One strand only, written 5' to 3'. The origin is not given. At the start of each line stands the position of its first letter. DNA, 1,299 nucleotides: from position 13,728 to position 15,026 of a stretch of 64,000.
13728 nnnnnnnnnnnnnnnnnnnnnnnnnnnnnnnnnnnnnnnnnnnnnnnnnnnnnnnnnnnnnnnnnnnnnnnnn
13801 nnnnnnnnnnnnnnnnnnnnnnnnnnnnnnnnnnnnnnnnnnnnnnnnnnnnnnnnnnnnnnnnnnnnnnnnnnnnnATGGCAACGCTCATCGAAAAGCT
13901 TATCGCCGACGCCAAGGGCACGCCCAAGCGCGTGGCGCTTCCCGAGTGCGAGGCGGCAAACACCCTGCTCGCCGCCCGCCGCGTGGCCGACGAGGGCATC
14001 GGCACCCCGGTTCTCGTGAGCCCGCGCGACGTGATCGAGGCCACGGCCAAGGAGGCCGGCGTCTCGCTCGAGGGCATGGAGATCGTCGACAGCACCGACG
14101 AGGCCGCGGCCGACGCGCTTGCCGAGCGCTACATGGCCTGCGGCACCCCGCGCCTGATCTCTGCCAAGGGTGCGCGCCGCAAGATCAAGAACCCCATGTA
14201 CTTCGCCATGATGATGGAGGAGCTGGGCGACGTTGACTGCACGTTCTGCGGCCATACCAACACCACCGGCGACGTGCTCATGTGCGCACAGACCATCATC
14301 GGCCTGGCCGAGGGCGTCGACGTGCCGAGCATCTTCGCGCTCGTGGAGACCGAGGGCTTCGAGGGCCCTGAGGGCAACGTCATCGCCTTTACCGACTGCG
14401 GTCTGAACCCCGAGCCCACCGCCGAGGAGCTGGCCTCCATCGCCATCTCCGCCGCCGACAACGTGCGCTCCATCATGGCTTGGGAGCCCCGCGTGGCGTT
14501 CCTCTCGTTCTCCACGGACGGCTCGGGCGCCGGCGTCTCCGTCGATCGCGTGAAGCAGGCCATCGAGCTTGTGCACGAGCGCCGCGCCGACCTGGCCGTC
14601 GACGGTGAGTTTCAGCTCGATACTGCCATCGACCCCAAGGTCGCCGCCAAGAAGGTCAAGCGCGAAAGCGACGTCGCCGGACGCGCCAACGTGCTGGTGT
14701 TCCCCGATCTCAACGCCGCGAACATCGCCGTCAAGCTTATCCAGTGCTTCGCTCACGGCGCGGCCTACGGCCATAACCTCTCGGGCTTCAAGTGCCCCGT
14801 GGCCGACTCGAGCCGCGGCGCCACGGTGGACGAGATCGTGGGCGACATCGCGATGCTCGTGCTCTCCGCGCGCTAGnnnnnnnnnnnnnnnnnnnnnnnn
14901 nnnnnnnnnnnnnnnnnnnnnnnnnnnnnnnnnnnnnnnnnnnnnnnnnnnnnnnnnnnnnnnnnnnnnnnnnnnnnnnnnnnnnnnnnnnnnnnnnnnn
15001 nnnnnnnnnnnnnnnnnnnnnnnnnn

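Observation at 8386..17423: Locus A: PucR regulator, CocE/NonD hydrolase, MFS, stand-alone carrier protein, phosphotransacylase, membrane protein, acyl kinase and AEC transporter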

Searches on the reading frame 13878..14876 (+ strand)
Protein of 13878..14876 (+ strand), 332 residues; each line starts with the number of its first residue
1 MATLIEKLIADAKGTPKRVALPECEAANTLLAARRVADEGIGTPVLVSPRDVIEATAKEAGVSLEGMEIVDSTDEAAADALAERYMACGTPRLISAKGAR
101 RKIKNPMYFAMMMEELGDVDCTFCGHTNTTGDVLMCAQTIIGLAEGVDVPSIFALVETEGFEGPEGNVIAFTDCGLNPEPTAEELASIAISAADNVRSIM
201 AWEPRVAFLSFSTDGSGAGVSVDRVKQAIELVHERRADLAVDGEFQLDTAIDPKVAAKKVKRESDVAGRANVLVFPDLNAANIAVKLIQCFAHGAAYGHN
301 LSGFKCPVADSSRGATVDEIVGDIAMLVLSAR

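Call 4: search_protein_families(library=pfam, proteins=[window:13878-14876:+], max_evalue=0.01)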
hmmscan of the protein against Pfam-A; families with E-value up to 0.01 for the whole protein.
window:13878-14876:+ (332 aa): 1 family
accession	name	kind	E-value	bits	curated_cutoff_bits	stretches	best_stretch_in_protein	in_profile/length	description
PF01515.24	PTA_PTB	-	4.2e-89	299.5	24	1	4-326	2-317/319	Phosphate acetyl/butaryl transferase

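Call 5: search_protein_families(library=ncbifam, proteins=[window:13878-14876:+], max_evalue=0.01)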
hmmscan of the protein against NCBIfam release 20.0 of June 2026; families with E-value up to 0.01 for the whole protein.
window:13878-14876:+ (332 aa): 10 families
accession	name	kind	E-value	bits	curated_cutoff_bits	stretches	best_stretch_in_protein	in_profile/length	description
TIGR00651.1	pta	equivalog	1.6e-78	264.2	311.2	1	20-326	2-302/304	phosphate acetyltransferase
NF007233.1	PRK09653.1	subfamily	2.7e-78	263.7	310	1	4-322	1-310/319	phosphotransacetylase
NF004167.0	PRK05632.1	equivalog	4.6e-77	260.2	418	1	7-327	388-699/708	phosphate acetyltransferase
NF009501.0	PRK12861.1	subfamily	1.8e-35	122.2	1178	1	14-331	446-760/764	NADP-dependent malic enzyme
NF008852.0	PRK11890.1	subfamily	4.2e-24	85.2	413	2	169-326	142-298/315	phosphate acetyltransferase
NF006045.0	PRK08190.1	subfamily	3.8e-22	78.7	282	2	169-329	296-455/467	bifunctional enoyl-CoA hydratase/phosphate acetyltransferase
NF004472.0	PRK05805.1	subfamily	8.4e-22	77.6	399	2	138-331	111-298/302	phosphate butyryltransferase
TIGR02706.1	P_butyryltrans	equivalog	4.9e-21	75.1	410.5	2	138-330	107-293/294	phosphate butyryltransferase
NF005837.0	PRK07742.1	equivalog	8.7e-17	61.4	409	1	164-331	130-297/299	phosphate butyryltransferase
TIGR02709.1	branched_ptb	equivalog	3.5e-09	36.7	475.15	1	162-316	106-257/271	branched-chain phosphotransacylase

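Call 29: search_solved_structures(query=window:13878-14876:+, max_evalue=1e-10, show_alignments=2)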
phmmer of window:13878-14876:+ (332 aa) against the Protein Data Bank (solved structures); distinct sequences matched with E-value up to 1e-10: 18.
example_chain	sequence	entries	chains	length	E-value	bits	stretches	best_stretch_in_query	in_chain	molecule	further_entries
8fir_A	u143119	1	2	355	3.8e-61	210.5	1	3-328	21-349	Phosphate acetyltransferase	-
1vmi_A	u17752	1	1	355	3.8e-53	184.2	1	4-326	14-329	putative phosphate acetyltransferase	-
6iow_A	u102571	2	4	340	1.5e-52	182.3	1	3-326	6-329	Phosphotransacetylase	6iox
1qzt_A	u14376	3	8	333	1.1e-50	176.1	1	1-329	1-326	Phosphate acetyltransferase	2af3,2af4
7t88_A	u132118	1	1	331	4.9e-49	170.8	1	12-329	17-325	Phosphate acetyltransferase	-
1r5j_A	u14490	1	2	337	3.5e-42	148.3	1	14-321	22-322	putative phosphotransacetylase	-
1td9_A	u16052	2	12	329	6.3e-42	147.4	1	11-326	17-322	Phosphate acetyltransferase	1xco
4e4r_A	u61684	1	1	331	4.8e-38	134.7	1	2-321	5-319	Phosphate acetyltransferase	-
9ks0_E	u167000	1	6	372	2.9e-37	132.1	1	6-331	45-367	NADP-dependent malic enzyme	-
8jzo_A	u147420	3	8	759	8e-37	130.7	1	6-331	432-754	NADP-dependent malic enzyme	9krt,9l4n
9krw_A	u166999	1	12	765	8.2e-37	130.6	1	6-331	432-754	NADP-dependent malic enzyme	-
6znr_A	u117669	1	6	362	5.1e-33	118.2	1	14-331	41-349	Malate dehydrogenase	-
6znu_A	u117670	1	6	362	9.6e-33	117.3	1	14-331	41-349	Malate dehydrogenase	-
6zn9_C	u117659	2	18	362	9.7e-33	117.2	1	14-331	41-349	Malate dehydrogenase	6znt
6zne_A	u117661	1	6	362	9.7e-33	117.2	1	14-331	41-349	Malate dehydrogenase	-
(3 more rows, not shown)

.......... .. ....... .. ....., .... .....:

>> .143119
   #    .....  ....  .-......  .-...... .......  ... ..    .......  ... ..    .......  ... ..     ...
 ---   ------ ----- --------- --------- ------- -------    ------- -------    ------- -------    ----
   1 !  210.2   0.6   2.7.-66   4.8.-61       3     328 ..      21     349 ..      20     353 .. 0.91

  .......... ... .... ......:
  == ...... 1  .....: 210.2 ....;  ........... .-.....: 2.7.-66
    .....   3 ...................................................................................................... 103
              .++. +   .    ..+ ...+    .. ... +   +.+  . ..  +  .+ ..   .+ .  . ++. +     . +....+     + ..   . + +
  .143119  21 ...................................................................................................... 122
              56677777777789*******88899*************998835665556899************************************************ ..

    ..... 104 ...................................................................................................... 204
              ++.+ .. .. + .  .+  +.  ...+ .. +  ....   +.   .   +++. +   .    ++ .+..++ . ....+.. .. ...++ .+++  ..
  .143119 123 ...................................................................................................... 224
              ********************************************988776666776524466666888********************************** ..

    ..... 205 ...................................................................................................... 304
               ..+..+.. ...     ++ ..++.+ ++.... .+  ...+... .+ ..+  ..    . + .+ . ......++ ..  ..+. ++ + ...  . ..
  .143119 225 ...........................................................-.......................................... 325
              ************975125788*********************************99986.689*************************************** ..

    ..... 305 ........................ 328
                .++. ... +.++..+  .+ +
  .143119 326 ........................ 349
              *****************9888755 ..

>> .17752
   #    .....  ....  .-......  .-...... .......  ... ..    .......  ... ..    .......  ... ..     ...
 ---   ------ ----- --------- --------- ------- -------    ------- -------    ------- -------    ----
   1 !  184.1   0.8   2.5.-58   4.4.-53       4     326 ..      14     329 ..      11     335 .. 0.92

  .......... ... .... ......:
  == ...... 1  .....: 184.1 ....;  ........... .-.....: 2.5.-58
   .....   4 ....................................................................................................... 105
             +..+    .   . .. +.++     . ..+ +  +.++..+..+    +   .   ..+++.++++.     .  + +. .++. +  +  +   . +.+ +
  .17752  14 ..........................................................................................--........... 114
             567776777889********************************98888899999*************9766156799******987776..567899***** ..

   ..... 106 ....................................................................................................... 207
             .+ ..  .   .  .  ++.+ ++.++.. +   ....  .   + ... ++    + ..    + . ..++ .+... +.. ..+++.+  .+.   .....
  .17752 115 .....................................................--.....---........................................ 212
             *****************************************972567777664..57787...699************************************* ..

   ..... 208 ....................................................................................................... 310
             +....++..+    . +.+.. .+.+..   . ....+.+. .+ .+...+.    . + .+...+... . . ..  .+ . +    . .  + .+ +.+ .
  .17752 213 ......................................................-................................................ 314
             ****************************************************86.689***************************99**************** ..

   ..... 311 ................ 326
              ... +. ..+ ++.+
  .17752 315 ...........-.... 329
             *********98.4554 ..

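Call 30: search_solved_structures(query=window:13878-14876:+, max_evalue=1e-45, show_alignments=5)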
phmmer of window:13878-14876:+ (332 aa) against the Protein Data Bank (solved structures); distinct sequences matched with E-value up to 1e-45: 5.
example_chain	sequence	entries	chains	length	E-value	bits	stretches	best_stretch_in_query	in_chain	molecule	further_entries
8fir_A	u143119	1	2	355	3.8e-61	210.5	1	3-328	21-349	Phosphate acetyltransferase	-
1vmi_A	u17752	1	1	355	3.8e-53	184.2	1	4-326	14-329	putative phosphate acetyltransferase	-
6iow_A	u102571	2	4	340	1.5e-52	182.3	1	3-326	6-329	Phosphotransacetylase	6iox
1qzt_A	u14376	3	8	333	1.1e-50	176.1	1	1-329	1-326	Phosphate acetyltransferase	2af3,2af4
7t88_A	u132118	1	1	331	4.9e-49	170.8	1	12-329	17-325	Phosphate acetyltransferase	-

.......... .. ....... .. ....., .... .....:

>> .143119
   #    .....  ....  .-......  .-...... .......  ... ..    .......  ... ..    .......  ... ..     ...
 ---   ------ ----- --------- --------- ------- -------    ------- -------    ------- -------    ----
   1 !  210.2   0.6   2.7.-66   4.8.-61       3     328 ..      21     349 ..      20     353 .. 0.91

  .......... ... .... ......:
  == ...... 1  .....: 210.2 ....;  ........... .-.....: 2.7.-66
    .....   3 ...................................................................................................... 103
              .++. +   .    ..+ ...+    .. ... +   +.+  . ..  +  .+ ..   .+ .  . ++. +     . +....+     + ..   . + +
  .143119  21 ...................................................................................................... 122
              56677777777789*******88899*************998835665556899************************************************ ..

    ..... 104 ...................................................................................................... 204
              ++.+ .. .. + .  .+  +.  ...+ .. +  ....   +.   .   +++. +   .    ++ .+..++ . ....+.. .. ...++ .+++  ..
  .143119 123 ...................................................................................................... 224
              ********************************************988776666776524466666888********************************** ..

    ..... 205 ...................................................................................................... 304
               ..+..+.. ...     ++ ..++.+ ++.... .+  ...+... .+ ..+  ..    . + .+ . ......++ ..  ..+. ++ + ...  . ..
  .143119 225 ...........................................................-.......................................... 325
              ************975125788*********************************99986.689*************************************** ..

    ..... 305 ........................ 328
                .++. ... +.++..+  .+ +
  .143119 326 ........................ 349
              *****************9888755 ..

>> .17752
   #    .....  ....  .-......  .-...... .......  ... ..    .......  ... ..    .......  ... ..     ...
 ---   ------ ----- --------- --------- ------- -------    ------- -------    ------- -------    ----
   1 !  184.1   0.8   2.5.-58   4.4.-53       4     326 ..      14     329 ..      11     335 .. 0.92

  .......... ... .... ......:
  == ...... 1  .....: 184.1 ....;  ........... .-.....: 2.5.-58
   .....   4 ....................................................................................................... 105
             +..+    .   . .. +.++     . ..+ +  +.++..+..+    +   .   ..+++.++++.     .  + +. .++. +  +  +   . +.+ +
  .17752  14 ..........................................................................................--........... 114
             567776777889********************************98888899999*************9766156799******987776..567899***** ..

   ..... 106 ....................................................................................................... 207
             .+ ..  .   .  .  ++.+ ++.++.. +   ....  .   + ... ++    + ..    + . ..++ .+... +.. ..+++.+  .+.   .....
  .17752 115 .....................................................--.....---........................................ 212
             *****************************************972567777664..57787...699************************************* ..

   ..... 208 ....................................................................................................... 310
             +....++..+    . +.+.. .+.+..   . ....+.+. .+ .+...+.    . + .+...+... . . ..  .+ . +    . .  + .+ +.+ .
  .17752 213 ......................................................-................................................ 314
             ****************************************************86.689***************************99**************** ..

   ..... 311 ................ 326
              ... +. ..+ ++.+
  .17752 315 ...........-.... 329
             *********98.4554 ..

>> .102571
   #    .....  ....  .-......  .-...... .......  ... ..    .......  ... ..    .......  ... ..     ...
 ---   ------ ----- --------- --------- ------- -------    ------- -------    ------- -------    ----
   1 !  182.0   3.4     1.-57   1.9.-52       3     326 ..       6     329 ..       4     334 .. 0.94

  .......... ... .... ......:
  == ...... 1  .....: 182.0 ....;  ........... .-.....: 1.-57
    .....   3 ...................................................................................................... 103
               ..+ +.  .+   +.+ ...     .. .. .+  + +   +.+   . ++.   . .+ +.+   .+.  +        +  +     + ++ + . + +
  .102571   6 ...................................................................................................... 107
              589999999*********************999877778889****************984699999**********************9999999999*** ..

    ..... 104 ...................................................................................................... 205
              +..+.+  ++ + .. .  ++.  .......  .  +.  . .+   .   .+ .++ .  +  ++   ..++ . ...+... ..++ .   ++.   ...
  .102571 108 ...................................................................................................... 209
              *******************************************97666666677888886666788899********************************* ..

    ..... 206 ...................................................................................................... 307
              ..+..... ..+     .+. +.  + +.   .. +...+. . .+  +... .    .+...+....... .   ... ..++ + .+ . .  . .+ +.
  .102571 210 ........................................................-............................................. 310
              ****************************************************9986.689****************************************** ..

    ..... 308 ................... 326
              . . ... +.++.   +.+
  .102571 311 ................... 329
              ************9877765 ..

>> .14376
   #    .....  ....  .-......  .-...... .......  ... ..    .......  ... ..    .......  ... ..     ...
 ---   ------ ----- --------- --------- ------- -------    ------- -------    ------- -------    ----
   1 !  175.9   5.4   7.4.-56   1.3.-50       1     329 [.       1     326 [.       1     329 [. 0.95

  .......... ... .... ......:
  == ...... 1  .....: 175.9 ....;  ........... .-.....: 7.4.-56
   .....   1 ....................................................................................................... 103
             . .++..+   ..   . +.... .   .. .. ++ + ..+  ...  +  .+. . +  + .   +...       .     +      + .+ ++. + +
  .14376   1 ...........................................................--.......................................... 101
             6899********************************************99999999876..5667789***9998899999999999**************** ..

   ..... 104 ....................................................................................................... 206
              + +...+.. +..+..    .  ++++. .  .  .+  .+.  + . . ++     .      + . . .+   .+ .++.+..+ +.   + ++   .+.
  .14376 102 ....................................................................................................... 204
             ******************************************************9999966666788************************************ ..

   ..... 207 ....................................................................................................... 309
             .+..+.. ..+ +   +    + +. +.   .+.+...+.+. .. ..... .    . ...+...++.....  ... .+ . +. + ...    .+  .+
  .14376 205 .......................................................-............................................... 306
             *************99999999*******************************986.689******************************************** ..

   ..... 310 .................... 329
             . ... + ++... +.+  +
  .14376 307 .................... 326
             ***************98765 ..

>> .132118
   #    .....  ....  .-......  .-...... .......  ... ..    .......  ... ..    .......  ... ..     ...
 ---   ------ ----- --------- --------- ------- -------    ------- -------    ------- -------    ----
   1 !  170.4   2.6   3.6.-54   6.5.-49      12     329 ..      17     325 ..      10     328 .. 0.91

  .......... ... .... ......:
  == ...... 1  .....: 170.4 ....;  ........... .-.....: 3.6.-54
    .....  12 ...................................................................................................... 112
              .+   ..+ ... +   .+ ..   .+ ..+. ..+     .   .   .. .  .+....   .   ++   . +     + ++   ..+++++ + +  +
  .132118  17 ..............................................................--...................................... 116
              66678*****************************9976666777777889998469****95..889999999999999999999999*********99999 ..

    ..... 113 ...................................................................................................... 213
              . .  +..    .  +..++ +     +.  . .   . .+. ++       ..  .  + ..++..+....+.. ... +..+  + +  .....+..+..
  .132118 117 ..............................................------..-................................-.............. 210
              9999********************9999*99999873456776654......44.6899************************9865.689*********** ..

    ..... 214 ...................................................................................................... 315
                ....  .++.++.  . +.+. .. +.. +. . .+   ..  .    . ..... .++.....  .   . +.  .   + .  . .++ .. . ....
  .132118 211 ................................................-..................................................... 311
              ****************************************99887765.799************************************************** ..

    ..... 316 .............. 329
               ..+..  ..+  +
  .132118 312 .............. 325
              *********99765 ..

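Call 46: search_protein_representatives(protein=window:13878-14876:+)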
Query: 332 residues. Proteins with E-value up to 0.001 (for the whole library): 6699; up to 1e-10: 3359; up to 1e-30: 1085. The best 150 are listed.
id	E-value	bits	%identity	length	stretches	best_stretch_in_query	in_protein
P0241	1.5e-125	435.2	64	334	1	3-331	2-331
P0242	2.8e-125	434.4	60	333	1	2-331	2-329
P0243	9.8e-109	380.0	57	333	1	8-331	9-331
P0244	4.5e-105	368.0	75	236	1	3-236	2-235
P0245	4.8e-105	367.9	52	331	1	3-331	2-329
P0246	5.7e-89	315.1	85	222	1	1-178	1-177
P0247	1.6e-88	313.6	49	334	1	4-330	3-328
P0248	2.5e-86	306.4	51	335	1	4-329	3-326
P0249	4.9e-86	305.5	65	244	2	133-331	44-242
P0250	1.1e-83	297.7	84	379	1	3-176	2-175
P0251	1.4e-82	294.1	65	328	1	1-213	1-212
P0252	1.5e-80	287.4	47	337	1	4-329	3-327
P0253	9.7e-80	284.8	46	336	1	4-331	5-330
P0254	6.2e-79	282.1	44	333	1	4-331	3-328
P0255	1.2e-76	274.7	46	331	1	4-329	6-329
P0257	2.5e-75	270.3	45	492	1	7-329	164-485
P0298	2.8e-58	214.3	43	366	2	166-329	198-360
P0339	5.3e-53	197.0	39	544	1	7-330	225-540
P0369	6.3e-51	190.2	39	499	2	165-329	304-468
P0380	2.9e-50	188.0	39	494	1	7-329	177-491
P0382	4.9e-50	187.2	37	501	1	8-330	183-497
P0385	6.8e-50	186.8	39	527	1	8-331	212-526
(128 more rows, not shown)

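Call 70: search_protein_families(library=pfam, proteins=[window:13878-14876:+], max_evalue=10)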
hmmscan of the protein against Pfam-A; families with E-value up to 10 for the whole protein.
window:13878-14876:+ (332 aa): 1 family
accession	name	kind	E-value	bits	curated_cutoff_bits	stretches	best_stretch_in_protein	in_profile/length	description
PF01515.24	PTA_PTB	-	4.2e-89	299.5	24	1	4-326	2-317/319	Phosphate acetyl/butaryl transferase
